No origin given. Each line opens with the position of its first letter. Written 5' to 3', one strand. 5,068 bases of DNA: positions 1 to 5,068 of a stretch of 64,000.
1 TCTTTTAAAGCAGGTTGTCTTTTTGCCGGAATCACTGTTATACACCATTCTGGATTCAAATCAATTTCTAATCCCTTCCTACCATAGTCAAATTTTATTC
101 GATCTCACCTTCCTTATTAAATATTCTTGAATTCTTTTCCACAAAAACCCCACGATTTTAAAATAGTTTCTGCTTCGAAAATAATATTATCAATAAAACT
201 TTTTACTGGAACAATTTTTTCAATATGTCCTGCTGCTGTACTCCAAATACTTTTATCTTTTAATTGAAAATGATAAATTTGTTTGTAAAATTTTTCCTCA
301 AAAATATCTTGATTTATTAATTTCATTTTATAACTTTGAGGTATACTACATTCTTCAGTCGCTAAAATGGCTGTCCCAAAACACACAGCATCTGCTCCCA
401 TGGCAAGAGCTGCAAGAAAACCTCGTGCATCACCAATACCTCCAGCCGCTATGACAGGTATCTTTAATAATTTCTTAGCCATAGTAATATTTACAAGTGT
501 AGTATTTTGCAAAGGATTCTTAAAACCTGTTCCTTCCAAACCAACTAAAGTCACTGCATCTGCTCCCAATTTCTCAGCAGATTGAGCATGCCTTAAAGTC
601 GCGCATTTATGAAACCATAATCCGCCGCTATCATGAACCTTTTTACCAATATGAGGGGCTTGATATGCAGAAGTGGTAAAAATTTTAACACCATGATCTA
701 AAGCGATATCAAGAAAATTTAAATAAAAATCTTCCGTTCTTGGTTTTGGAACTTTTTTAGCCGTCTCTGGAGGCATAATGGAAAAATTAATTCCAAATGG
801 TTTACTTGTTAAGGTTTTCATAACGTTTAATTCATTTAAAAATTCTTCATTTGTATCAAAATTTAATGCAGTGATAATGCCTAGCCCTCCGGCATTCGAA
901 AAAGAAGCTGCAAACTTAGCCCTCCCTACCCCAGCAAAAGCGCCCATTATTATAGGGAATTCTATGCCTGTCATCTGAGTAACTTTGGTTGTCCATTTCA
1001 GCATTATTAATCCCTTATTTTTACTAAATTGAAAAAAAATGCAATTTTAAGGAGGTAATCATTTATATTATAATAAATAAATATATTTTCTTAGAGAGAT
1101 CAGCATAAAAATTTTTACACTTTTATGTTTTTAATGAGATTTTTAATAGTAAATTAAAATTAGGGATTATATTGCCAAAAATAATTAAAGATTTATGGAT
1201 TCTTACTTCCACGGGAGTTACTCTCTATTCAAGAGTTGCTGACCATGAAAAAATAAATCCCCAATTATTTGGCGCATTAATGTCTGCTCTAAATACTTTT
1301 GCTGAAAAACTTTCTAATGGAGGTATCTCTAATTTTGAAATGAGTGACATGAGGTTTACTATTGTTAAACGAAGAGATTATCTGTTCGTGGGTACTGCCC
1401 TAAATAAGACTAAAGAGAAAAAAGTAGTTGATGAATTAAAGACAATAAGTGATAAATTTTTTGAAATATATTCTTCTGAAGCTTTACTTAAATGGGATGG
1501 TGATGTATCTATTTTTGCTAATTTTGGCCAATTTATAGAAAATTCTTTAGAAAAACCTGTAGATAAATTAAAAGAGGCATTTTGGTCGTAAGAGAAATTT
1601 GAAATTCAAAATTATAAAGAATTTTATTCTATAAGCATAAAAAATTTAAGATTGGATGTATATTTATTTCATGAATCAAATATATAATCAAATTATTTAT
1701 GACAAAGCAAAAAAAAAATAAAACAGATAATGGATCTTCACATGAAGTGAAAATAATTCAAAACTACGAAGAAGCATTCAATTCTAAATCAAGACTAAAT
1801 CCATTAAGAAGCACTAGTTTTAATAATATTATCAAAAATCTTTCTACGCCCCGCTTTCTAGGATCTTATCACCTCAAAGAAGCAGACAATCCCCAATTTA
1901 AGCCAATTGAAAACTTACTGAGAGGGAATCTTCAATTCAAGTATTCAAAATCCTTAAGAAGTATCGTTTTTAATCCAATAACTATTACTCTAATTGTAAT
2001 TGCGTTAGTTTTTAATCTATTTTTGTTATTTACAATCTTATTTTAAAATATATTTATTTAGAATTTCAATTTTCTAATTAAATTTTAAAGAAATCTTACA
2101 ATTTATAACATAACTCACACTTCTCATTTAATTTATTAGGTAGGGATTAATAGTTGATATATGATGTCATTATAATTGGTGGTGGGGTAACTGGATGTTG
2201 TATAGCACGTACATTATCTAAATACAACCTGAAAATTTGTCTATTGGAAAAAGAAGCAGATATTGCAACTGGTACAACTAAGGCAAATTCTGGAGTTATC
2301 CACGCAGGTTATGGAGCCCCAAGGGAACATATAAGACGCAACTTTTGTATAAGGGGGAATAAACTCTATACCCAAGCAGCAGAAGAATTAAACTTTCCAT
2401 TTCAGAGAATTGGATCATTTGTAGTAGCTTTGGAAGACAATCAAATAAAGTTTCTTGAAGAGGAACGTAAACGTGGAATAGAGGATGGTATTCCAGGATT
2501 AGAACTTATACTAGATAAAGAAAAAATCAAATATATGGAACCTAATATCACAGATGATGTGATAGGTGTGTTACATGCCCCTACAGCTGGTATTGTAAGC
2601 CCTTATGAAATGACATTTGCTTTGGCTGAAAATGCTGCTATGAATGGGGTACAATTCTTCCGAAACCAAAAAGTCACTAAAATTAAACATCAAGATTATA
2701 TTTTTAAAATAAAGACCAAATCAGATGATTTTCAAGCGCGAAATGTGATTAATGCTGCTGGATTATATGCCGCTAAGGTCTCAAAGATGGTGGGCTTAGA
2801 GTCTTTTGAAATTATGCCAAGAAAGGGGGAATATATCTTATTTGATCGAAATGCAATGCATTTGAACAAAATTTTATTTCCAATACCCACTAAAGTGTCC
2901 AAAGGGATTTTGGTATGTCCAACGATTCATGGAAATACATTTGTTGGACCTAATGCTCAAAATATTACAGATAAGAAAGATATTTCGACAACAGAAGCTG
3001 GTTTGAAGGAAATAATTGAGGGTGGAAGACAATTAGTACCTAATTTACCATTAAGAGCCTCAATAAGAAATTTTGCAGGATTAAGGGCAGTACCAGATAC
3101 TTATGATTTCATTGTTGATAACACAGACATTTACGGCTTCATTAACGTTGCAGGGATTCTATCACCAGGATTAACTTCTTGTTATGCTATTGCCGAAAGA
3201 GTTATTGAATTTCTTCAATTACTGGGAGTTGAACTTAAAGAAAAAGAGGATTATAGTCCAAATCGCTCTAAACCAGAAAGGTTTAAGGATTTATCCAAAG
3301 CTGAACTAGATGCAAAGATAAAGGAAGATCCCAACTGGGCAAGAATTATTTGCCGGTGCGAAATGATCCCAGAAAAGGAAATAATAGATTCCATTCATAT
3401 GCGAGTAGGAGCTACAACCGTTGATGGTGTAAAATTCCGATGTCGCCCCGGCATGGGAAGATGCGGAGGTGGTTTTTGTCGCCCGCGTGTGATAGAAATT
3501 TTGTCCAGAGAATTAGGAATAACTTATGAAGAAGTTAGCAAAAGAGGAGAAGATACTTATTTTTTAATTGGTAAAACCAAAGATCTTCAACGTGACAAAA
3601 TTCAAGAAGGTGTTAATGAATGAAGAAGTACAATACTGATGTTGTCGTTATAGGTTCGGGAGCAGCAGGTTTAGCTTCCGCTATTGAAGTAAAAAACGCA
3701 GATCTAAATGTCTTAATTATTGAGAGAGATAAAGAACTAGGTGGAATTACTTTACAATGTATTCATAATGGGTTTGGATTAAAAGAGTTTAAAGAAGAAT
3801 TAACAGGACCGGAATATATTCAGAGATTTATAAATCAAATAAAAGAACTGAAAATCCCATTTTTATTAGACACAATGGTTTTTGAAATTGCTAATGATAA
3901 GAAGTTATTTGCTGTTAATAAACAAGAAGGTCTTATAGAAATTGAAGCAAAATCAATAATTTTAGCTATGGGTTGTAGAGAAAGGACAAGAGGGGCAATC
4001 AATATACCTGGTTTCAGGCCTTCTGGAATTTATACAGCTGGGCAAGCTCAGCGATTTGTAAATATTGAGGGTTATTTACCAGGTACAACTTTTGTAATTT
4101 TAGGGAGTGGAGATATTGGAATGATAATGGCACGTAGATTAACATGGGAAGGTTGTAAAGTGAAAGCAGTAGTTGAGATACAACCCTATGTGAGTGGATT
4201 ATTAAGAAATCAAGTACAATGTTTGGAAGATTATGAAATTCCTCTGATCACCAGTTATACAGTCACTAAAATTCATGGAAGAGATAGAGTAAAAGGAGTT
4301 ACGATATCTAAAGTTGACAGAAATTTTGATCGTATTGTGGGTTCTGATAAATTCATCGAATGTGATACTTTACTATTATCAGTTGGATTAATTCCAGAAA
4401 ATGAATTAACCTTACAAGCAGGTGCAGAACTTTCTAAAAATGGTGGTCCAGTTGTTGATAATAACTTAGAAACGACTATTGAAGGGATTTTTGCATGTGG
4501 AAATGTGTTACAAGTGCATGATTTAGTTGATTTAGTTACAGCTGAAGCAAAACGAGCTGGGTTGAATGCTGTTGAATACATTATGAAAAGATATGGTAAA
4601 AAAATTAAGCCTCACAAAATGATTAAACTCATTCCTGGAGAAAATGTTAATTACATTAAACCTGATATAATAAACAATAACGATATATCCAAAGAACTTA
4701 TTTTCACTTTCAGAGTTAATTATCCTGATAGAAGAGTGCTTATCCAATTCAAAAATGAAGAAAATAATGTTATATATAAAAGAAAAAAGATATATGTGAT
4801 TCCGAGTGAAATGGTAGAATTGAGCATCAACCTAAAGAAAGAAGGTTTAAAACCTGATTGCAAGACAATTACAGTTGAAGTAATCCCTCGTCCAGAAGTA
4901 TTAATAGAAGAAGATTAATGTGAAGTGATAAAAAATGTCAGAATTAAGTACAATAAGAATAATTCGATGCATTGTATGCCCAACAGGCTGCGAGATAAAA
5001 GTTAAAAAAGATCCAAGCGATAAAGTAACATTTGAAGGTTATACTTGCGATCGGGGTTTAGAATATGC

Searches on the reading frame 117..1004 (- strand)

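Call 39: search_protein_families(library=pfam, proteins=[window:117-1004:-], max_evalue=0.00001)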
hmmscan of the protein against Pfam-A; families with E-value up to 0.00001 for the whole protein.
window:117-1004:- (295 aa): 4 families
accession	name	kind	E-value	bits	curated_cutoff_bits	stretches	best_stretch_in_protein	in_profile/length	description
PF03060.21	NMO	-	3.3e-36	125.8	28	1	7-234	3-246/331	Nitronate monooxygenase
PF00478.31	IMPDH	-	1.5e-09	37.8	25.6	0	166-219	192-245/345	IMP dehydrogenase / GMP reductase domain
PF02581.23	TMP-TENI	-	7.2e-06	25.9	27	0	134-213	102-180/180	Thiamine monophosphate synthase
PF05690.20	ThiG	-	9e-06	25.6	23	0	141-218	138-212/247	Thiazole biosynthesis protein ThiG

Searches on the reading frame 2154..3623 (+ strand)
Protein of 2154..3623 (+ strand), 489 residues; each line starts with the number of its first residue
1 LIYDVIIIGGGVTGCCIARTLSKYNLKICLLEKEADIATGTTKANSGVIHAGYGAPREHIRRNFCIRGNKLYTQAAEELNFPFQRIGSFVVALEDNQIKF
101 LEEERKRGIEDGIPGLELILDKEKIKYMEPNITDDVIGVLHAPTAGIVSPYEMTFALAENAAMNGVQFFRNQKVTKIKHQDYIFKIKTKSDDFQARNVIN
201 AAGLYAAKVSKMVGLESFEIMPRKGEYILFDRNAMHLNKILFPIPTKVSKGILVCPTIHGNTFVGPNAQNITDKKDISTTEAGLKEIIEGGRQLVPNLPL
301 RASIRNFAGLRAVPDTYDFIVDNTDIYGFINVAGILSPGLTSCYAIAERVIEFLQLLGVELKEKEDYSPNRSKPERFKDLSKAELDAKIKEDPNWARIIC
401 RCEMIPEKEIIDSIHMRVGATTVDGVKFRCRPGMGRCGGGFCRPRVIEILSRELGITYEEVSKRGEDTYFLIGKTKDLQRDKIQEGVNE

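Call 38: search_protein_families(library=pfam, proteins=[window:2154-3623:+], max_evalue=0.00001)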
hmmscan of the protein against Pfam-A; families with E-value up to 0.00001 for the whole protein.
window:2154-3623:+ (489 aa): 7 families
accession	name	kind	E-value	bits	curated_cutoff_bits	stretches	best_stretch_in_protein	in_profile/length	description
PF01266.30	DAO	-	3.5e-65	221.3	27.9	1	4-351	1-351/353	FAD dependent oxidoreductase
PF04324.20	Fer2_BFD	-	1.3e-11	45.1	26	1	398-451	1-49/50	BFD-like [2Fe-2S] binding domain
PF13738.12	Pyr_redox_3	-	2.3e-08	34.1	30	1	161-207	91-137/305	Pyridine nucleotide-disulphide oxidoreductase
PF07992.20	Pyr_redox_2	-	8.2e-08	32.4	26.1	0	3-50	1-48/291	Pyridine nucleotide-disulphide oxidoreductase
PF05834.18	Lycopene_cycl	-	8e-07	28.9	23.4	0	4-37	1-36/380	Lycopene cyclase protein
PF03486.20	HI0933_like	-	2e-06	27.9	50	0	4-38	2-36/244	HI0933-like protein Rossmann domain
PF13450.12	NAD_binding_8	-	2.4e-06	28.1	21.9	1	7-54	1-48/68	NAD(P)-binding Rossmann-like domain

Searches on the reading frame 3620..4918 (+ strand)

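Call 38: search_protein_families(library=pfam, proteins=[window:3620-4918:+], max_evalue=0.00001)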
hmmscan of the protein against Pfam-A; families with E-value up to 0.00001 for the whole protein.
window:3620-4918:+ (432 aa): 9 families
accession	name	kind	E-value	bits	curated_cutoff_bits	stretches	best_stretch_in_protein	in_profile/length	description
PF07992.20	Pyr_redox_2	-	3.1e-36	125.7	26.1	1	7-299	2-280/291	Pyridine nucleotide-disulphide oxidoreductase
PF13738.12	Pyr_redox_3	-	4.3e-16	59.5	30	1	9-294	1-305/305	Pyridine nucleotide-disulphide oxidoreductase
PF00890.30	FAD_binding_2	-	1.3e-12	48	20.4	1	7-44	1-37/414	FAD binding domain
PF00070.33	Pyr_redox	-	4.2e-10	40.4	22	0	158-230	2-80/82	Pyridine nucleotide-disulphide oxidoreductase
PF03486.20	HI0933_like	-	1.1e-09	38.6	50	0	7-41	2-36/244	HI0933-like protein Rossmann domain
PF13450.12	NAD_binding_8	-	2.1e-08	34.8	21.9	0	10-42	1-33/68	NAD(P)-binding Rossmann-like domain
PF12831.13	FAD_oxidored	-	4.4e-08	33.3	27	1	7-75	1-69/416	FAD dependent oxidoreductase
PF01266.30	DAO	-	5.6e-07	29.9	27.9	0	7-42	1-37/353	FAD dependent oxidoreductase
PF01946.23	Thi4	-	3.7e-06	26.8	26.2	0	5-42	17-55/235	Thi4 family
